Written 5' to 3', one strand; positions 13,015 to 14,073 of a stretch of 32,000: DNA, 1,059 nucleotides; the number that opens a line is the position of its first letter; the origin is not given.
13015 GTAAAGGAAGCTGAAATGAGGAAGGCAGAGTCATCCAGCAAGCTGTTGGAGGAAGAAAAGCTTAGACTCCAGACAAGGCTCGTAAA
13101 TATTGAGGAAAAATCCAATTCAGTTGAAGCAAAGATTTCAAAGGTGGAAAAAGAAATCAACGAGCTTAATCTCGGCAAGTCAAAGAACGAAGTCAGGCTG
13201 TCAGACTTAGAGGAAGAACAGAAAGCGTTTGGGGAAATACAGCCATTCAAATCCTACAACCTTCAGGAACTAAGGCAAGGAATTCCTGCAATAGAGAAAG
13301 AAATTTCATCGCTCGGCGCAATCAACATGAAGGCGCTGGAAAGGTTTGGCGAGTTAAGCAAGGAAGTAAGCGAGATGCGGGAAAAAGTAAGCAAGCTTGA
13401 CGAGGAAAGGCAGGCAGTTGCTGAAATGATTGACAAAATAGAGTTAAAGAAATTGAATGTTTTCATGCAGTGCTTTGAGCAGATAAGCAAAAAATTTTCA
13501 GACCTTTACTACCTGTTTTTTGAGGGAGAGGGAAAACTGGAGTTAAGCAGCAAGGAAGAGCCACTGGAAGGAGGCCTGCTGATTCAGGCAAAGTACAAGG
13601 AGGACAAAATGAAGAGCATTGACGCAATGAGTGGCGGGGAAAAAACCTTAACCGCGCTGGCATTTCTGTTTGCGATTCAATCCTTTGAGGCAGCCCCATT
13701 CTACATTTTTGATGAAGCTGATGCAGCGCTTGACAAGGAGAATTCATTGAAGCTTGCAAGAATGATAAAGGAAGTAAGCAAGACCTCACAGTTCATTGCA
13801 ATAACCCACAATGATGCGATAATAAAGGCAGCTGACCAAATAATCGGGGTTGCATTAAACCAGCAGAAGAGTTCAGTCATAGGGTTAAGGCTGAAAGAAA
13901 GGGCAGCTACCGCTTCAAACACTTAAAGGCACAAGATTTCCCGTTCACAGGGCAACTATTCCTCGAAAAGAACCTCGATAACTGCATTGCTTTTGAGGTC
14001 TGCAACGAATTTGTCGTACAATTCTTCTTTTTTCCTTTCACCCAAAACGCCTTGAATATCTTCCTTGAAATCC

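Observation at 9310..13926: SMC-type ATPase heads joined by a Rad50-type CxxC zinc hook instead of a hinge domain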

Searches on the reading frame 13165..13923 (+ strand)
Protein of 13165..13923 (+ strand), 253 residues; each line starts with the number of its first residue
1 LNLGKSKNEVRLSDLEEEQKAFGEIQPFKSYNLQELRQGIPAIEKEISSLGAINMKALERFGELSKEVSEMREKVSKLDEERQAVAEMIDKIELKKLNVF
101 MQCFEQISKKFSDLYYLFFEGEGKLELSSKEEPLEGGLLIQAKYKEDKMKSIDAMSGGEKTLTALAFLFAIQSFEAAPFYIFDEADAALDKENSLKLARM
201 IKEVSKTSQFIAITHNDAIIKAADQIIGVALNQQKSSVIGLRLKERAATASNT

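Call 31: search_protein_families(library=ncbifam, max_evalue=0.001, proteins=[window:13312-13923:+])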
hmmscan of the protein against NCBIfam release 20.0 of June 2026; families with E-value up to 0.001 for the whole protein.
seq(204 aa): 40 families (the best 25 are shown)
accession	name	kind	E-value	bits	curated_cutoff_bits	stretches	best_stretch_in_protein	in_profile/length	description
TIGR02169.1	SMC_prok_A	equivalog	6.2e-66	222.9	729.4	1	1-194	971-1165/1165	chromosome segregation protein SMC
TIGR02168.1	SMC_prok_B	equivalog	7.4e-55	186.3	567.35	1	1-184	986-1170/1181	chromosome segregation protein SMC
NF003034.1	PRK03918.1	equivalog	6e-12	44.4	700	1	7-189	694-875/878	DNA double-strand break repair ATPase Rad50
TIGR00634.1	recN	equivalog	8.3e-11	41.5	407.85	1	106-181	441-516/563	DNA repair protein RecN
NF002244.0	PRK01156.1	equivalog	2e-10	39.4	847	1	99-190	795-892/895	DNA double-strand break repair ATPase Rad50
NF041034.1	Rad50_Sulf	equivalog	3.6e-10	38.4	1000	1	102-189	776-866/872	DNA double-strand break repair ATPase Rad50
NF045487.1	ASRP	equivalog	3.9e-09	35.7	300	1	9-164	431-588/593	archaea-specific SMC-related protein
TIGR03608.1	L_ocin_972_ABC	subfamily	1e-07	31.6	254.85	1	91-179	120-205/206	putative bacteriocin export ABC transporter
TIGR02857.1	CydD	equivalog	1.6e-07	30.6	435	1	105-178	458-527/529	thiol reductant ABC exporter subunit CydD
NF007601.2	PRK10247.1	equivalog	1.8e-07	30.8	292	1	100-178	126-202/204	iron efflux ABC transporter ATP-binding subunit FetA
TIGR04520.1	ECF_ATPase_1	equivalog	6e-07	29.2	315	1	99-179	130-208/269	energy-coupling factor transporter ATPase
TIGR04521.1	ECF_ATPase_2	equivalog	1.3e-06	27.7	330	1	100-178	139-216/279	energy-coupling factor transporter ATPase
NF009945.0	PRK13409.1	equivalog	1.9e-06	26.9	469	1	101-181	208-285/592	ribosome biogenesis/translation initiation ATPase RLI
TIGR02203.1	MsbA_lipidA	equivalog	5.2e-06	25.2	602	1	106-179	471-540/572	lipid A export permease/ATP-binding protein MsbA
NF010178.0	PRK13657.1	equivalog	5.9e-06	25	733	1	105-178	471-540/588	glucan ABC transporter ATP-binding protein/ permease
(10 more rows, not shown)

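Call 61: search_protein_representatives(protein=window:13165-13923:+)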
Query: 253 residues. Proteins with E-value up to 0.001 (for the whole library): 19866; up to 1e-10: 15485; up to 1e-30: 830. The best 150 are listed.
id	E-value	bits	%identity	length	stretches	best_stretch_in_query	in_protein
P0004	1.3e-100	352.0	54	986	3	1-248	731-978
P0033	1.6e-98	345.1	72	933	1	1-246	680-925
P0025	1.8e-98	344.9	67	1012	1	1-250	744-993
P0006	3.2e-98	344.1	68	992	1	2-247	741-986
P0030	3.9e-98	343.8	69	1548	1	1-246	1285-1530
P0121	1.8e-95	335.2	65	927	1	1-247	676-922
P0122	1.8e-93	328.6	63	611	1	5-246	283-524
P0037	6.5e-92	323.5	56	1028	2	2-247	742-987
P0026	1.5e-91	322.3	52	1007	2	2-249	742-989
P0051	1.1e-88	313.0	61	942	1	6-249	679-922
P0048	4.5e-88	311.0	62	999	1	3-246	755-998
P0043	4.8e-88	310.9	54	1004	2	1-247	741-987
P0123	6.0e-88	310.5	64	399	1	6-247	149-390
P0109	3.4e-87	308.1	50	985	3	2-250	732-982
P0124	5.1e-87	307.5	57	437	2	3-246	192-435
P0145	3.6e-71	255.7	42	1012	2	3-247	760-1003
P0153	3.7e-56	206.6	46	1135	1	4-243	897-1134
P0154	1.4e-55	204.7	44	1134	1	9-246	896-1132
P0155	2.3e-55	204.0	45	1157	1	4-247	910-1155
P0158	3.9e-54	200.0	42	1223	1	3-250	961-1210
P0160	4.6e-54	199.8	41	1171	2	22-247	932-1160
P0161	1.4e-53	198.2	45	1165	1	3-244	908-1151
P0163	8.1e-53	195.7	45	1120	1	9-247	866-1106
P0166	2.8e-52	193.9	37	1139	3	4-248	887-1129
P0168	7.8e-52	192.5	42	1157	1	4-247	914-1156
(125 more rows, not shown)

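Call 77: list_cluster_members(proteins=[P0145, P0153, P0154, P0155, P0158, P0160, P0161, P0163, P0166, P0168])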
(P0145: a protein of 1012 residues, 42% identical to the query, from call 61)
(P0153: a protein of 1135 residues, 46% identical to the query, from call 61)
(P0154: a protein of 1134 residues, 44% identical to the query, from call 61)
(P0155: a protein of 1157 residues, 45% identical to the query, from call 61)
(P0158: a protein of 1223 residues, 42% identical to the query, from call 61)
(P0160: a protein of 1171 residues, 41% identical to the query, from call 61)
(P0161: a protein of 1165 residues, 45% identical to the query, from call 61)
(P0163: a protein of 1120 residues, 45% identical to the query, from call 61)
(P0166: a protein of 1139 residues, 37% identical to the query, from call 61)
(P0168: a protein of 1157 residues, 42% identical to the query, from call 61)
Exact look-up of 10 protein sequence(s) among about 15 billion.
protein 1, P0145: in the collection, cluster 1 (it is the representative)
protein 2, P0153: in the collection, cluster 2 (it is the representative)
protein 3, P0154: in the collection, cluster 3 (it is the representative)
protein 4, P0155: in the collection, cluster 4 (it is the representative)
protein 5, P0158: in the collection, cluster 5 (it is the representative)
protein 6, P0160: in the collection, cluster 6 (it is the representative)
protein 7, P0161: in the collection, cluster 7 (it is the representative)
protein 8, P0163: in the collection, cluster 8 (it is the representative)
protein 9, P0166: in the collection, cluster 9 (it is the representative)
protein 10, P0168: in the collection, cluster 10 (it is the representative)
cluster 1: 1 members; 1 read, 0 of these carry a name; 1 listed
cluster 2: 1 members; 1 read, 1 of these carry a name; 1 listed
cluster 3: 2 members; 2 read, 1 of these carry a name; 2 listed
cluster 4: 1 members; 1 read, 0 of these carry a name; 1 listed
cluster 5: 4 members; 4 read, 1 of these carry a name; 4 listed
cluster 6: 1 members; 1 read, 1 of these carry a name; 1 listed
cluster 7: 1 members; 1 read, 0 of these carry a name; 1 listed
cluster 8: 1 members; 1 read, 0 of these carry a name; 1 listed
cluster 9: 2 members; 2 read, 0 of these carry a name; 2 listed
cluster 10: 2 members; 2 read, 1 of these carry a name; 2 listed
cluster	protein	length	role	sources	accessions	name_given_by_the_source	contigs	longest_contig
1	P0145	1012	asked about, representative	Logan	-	-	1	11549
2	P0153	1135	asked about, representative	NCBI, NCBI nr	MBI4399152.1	chromosome segregation protein SMC [Candidatus Micrarchaeota archaeon]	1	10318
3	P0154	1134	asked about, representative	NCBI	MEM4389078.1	MAG: chromosome segregation protein SMC [Candidatus Micrarchaeia archaeon]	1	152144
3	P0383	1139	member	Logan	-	-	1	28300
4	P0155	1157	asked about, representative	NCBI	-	-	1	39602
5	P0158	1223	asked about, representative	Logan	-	-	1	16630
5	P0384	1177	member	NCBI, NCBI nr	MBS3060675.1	MAG: chromosome segregation protein SMC [DPANN group archaeon] | chromosome segregation protein SMC [DPANN group archaeon]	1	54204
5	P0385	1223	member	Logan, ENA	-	-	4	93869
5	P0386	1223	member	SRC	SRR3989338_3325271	-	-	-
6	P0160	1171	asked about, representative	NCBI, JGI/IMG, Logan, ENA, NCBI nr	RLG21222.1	chromosome segregation protein SMC [Candidatus Micrarchaeota archaeon] | MAG: chromosome segregation protein SMC [Candidatus Micrarchaeota archaeon]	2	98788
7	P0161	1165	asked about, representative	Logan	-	-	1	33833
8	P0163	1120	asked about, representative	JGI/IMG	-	-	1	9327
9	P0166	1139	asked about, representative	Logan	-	-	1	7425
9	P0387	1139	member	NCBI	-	-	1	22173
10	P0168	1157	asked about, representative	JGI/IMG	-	chromosome segregation protein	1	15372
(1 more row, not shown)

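Call 78: find_encoding_contigs(protein=P0145, flank=10000, max_places=2)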
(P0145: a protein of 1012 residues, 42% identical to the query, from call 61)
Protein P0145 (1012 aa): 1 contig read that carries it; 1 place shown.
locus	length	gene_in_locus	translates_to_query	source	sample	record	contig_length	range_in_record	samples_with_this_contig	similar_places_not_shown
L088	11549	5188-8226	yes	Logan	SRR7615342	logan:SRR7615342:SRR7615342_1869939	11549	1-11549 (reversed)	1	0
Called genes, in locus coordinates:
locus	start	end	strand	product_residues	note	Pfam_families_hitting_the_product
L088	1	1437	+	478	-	?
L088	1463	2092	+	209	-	PF02568:ThiI, PF06508:QueC (weak)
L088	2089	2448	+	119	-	-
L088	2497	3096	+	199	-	PF13197:DUF4013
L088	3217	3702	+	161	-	PF04008:Adenosine_kin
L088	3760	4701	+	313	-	-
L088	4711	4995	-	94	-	PF00935:Ribosomal_L44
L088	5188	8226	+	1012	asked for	PF02463:SMC_N, PF13175:AAA_15, PF13304:AAA_21 (weak), PF13476:AAA_23, PF13555:AAA_29 (weak), PF06470:SMC_hinge, PF13304:AAA_21 (weak)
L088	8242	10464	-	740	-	PF05362:Lon_C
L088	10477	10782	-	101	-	-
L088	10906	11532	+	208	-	PF00702:Hydrolase, PF13419:HAD_2, PF13242:Hydrolase_like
